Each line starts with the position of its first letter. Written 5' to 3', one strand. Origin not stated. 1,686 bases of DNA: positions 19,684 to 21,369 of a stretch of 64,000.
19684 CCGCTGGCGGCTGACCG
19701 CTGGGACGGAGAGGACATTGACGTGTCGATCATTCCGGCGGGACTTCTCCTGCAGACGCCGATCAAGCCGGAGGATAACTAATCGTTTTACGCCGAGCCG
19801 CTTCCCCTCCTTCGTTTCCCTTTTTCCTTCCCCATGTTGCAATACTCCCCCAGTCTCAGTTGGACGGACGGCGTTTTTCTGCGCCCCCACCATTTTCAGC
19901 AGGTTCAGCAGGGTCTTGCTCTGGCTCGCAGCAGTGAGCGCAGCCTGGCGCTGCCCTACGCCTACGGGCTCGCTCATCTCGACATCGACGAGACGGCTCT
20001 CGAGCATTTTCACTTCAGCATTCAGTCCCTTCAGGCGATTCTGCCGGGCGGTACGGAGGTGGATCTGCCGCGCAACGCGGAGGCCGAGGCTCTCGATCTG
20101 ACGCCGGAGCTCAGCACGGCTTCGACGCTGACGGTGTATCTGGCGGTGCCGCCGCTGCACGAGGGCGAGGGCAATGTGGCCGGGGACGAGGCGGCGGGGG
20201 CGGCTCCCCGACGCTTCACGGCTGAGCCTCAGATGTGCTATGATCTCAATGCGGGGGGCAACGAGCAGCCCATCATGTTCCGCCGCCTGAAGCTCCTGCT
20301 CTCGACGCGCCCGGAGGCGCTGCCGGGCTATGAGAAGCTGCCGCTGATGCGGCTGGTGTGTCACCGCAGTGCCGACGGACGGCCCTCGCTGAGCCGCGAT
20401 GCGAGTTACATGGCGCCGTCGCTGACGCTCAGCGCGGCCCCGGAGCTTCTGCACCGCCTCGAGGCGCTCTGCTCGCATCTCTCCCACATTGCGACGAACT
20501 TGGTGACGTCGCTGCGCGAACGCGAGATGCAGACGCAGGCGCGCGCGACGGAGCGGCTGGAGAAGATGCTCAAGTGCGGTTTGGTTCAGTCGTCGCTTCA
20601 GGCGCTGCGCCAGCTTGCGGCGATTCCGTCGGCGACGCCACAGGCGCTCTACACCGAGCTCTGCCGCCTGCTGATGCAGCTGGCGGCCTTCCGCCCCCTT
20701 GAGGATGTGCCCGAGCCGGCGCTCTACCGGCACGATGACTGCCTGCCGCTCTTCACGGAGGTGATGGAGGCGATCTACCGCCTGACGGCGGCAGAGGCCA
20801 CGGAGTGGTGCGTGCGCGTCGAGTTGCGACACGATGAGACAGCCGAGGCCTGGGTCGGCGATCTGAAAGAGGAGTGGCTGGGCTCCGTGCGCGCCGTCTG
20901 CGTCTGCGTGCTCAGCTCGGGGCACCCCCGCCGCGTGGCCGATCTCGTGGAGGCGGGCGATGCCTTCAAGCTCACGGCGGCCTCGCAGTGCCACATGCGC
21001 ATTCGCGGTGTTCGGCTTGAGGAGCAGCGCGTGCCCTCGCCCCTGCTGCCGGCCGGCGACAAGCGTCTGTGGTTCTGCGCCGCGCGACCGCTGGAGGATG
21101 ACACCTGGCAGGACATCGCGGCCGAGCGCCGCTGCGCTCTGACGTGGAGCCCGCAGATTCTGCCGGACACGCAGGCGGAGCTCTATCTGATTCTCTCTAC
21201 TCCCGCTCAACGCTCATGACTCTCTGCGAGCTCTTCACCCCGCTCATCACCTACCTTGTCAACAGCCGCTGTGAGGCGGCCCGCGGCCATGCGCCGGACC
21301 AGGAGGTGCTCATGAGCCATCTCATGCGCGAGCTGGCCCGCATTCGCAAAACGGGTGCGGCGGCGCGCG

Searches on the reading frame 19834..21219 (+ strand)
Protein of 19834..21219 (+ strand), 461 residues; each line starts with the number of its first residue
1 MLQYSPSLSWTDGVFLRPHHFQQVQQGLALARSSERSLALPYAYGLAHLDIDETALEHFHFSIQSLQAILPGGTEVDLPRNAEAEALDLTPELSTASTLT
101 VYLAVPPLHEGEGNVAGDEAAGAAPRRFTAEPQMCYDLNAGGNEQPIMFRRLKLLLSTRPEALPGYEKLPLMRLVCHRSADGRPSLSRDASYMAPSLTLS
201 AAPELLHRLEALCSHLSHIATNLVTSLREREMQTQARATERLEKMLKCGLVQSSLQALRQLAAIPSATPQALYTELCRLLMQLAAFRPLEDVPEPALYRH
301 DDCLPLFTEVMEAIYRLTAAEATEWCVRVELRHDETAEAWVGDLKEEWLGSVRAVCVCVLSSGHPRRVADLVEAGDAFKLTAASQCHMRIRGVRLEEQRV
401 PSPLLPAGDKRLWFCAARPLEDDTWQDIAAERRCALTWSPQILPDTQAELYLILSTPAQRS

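Call 40: search_protein_families(library=pfam, proteins=[window:19834-21219:+], max_evalue=0.001)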
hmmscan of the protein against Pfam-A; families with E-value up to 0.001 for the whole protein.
window:19834-21219:+ (461 aa): 1 family
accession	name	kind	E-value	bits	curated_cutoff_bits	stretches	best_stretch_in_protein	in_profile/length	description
PF05936.17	T6SS_VasE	-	8.1e-54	183.5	23.4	1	20-453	1-429/429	Bacterial Type VI secretion, VC_A0110, EvfL, ImpJ, VasE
